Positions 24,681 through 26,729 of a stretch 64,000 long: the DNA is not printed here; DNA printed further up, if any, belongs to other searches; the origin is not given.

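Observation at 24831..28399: Tandem paralogous ~590-aa cytoplasmic repeat proteins of unknown function at the end of a reductase/dehydratase-like operon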

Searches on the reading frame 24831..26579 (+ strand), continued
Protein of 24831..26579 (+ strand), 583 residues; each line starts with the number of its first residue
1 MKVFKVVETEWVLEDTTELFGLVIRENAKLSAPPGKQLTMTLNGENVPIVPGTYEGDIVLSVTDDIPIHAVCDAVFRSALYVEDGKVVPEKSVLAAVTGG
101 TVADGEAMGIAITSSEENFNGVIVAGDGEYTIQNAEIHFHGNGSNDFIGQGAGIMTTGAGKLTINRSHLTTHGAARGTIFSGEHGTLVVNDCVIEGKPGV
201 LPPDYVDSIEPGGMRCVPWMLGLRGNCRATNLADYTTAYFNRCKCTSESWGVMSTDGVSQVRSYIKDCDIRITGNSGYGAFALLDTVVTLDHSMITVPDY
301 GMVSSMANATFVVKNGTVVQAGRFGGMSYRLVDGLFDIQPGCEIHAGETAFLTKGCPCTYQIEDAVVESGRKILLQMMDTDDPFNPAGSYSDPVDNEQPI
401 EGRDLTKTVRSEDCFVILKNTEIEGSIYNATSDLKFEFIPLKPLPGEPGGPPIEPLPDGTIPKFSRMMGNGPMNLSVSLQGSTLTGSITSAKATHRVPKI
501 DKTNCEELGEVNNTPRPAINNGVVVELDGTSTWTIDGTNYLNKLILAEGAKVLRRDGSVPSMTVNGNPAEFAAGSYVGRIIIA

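Call 49: find_encoding_contigs(protein=P0001, flank=10000, max_places=4)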
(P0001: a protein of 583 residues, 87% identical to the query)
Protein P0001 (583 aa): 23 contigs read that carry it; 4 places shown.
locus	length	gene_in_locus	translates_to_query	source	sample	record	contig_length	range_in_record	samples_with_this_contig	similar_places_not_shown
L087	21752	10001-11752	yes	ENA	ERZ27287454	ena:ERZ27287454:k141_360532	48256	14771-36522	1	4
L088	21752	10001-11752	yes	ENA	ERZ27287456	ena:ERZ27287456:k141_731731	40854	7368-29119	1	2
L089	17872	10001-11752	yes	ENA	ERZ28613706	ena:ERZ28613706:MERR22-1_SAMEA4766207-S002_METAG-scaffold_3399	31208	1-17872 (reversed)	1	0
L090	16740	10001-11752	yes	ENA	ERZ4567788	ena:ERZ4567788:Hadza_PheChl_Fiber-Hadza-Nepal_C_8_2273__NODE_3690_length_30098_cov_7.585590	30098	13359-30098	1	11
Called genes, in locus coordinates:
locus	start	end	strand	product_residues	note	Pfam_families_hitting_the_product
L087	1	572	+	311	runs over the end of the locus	PF00126:HTH_1, PF03466:LysR_substrate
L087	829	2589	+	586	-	-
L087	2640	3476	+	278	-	PF13577:SnoaL_4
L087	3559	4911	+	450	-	PF07690:MFS_1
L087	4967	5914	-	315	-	PF00126:HTH_1, PF03466:LysR_substrate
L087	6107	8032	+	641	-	PF00724:Oxidored_FMN, PF01262:AlaDh_PNT_C (faint), PF00890:FAD_binding_2 (weak), PF03486:HI0933_like (weak), PF07992:Pyr_redox_2, PF12831:FAD_oxidored, PF13450:NAD_binding_8 (weak), PF00070:Pyr_redox, +3 more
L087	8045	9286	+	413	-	PF07690:MFS_1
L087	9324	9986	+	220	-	PF13577:SnoaL_4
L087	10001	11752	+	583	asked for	-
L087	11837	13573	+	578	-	-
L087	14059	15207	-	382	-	PF14659:Phage_int_SAM_3, PF00589:Phage_integrase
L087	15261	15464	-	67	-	PF12728:HTH_17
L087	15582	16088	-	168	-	-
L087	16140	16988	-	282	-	PF03432:Relaxase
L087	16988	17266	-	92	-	PF21983:NikA-like, PF05713:MobC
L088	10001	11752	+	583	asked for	-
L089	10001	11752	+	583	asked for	-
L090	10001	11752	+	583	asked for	-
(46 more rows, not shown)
